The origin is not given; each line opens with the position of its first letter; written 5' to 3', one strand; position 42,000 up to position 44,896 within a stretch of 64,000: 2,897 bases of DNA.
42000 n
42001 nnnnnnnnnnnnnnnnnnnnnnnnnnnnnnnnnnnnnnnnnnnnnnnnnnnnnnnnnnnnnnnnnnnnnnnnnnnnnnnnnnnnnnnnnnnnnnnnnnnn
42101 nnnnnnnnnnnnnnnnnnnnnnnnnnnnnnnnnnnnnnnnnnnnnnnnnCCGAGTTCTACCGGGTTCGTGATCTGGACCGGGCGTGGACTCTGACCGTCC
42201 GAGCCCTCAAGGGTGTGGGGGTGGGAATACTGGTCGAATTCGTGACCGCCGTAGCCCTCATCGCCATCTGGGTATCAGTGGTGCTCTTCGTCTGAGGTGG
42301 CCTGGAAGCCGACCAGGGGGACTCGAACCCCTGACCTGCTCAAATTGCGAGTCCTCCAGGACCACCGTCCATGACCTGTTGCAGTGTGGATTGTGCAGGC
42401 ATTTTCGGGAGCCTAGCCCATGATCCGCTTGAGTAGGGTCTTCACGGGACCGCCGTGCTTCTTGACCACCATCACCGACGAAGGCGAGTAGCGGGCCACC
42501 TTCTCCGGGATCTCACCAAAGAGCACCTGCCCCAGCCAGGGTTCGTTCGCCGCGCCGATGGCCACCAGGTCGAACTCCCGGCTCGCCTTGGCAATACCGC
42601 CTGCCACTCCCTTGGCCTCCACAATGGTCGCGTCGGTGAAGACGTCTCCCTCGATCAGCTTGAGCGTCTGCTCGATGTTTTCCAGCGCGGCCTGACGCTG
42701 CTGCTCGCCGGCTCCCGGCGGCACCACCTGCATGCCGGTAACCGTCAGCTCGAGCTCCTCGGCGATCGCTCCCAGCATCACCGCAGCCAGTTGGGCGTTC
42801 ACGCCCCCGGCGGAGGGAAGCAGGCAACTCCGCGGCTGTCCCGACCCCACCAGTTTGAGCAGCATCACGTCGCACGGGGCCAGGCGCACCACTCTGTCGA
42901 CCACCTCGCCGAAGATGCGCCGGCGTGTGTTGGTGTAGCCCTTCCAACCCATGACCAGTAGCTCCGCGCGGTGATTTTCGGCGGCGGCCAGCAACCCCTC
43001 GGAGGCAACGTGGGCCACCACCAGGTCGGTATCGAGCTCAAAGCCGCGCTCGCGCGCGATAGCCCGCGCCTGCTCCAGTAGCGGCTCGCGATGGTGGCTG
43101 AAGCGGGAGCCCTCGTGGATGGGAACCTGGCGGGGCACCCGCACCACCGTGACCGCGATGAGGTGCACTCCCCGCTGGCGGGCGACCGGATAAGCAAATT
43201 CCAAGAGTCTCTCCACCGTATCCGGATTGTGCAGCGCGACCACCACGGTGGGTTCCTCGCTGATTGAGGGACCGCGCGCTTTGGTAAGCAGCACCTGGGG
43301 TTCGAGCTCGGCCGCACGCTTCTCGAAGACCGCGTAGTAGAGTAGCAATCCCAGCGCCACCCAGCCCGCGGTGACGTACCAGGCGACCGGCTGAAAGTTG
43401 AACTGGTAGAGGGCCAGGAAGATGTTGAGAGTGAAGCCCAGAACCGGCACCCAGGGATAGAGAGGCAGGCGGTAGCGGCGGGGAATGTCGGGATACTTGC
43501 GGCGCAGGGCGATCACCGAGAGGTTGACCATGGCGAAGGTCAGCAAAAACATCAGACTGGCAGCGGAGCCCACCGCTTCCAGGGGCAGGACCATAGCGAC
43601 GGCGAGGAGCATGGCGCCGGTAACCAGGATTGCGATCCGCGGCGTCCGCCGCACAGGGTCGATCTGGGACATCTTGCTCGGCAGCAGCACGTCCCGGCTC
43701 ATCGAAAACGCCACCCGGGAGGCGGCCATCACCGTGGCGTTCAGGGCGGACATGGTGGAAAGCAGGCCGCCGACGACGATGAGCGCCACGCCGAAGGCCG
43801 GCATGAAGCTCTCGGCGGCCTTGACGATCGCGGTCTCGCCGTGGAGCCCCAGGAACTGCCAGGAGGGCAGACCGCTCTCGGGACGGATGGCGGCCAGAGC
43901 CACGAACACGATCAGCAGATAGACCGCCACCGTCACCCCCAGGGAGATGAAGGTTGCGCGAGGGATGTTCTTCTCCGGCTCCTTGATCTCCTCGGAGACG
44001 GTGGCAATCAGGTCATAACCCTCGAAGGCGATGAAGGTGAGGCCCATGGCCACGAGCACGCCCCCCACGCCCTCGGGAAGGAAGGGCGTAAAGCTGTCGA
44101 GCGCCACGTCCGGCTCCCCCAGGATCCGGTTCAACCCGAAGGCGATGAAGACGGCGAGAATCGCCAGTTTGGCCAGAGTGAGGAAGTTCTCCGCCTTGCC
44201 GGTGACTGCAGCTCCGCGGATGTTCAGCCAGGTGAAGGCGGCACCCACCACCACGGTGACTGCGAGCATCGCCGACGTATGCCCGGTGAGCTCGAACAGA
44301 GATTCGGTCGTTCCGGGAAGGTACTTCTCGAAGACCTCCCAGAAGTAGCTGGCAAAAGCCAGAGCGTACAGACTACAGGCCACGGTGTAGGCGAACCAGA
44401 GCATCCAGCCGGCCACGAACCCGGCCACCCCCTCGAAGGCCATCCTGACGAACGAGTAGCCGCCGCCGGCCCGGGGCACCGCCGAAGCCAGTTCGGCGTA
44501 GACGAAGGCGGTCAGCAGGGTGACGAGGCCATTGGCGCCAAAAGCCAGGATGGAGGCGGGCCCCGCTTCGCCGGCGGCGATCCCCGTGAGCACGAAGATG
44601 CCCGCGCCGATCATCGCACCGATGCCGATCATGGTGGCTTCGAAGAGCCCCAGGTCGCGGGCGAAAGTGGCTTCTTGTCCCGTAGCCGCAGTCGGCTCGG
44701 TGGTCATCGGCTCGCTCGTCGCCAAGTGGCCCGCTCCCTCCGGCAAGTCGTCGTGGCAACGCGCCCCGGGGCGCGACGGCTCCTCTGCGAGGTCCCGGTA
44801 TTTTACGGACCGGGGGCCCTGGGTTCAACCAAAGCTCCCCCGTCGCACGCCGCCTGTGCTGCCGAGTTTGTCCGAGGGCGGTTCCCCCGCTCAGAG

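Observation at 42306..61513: Two direct-repeat tRNA-3'-half fragments bracket a ~19-kb accessory segment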

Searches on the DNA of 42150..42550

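Call 35: search_rna_families(source=window, start=42150, end=42550, threshold=evalue, max_evalue=10, show_alignments=2)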
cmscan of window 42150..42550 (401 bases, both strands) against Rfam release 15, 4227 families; matches with E-value up to 10: 1.
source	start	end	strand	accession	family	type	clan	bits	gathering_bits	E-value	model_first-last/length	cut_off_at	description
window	42317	42331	-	RF01684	mascRNA-menRNA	Gene;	-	13.6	42.5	6.3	34-48/56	no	MALAT1-associated small cytoplasmic RNA/MEN beta RNA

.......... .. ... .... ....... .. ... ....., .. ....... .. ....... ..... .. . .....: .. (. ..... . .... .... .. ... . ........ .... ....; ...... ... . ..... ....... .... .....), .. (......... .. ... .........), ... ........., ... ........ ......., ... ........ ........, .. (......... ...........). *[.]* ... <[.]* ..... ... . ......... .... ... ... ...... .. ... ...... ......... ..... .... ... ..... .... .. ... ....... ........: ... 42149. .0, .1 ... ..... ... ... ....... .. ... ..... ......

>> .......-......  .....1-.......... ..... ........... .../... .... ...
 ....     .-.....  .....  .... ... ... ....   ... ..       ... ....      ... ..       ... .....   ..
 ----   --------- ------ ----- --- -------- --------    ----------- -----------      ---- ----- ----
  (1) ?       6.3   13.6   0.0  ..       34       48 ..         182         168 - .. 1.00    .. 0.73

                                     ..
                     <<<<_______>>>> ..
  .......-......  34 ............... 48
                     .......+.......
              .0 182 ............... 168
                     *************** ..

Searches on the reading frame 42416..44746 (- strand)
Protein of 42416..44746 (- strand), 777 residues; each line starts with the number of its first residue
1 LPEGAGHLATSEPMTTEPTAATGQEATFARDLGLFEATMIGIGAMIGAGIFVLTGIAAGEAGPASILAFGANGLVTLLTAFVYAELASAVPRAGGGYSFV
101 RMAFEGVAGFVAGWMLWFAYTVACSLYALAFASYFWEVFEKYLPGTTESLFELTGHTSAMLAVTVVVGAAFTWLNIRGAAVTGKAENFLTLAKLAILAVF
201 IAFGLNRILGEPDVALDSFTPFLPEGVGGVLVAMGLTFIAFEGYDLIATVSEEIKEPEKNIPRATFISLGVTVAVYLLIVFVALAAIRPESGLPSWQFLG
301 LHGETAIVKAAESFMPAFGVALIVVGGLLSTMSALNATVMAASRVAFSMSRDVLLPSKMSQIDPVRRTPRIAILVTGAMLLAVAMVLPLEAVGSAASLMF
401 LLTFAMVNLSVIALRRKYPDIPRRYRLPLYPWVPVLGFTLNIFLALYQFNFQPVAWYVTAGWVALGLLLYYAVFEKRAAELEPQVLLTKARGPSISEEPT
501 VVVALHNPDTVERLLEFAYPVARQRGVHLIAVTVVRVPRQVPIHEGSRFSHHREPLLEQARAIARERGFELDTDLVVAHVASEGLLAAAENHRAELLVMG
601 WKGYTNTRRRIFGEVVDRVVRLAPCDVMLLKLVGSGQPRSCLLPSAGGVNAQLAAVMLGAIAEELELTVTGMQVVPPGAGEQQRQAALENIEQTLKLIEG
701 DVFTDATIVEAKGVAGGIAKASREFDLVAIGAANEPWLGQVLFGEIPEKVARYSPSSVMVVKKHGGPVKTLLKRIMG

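Call 8: search_protein_families(library=pfam, proteins=[window:42416-44746:-])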
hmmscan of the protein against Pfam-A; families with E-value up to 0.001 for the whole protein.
window:42416-44746:- (777 aa): 4 families
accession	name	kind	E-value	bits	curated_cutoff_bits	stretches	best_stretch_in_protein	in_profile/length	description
PF13520.12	AA_permease_2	-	4.7e-54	184.4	27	1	32-453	1-408/427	Amino acid permease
PF00324.27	AA_permease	-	2.2e-46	159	24.6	1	37-474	2-461/470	Amino acid permease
PF00582.32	Usp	-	1.7e-26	93.9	24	2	500-631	4-141/141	Universal stress protein family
PF13906.12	AA_permease_C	-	0.00054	20.5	27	1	425-473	1-46/51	C-terminus of AA_permease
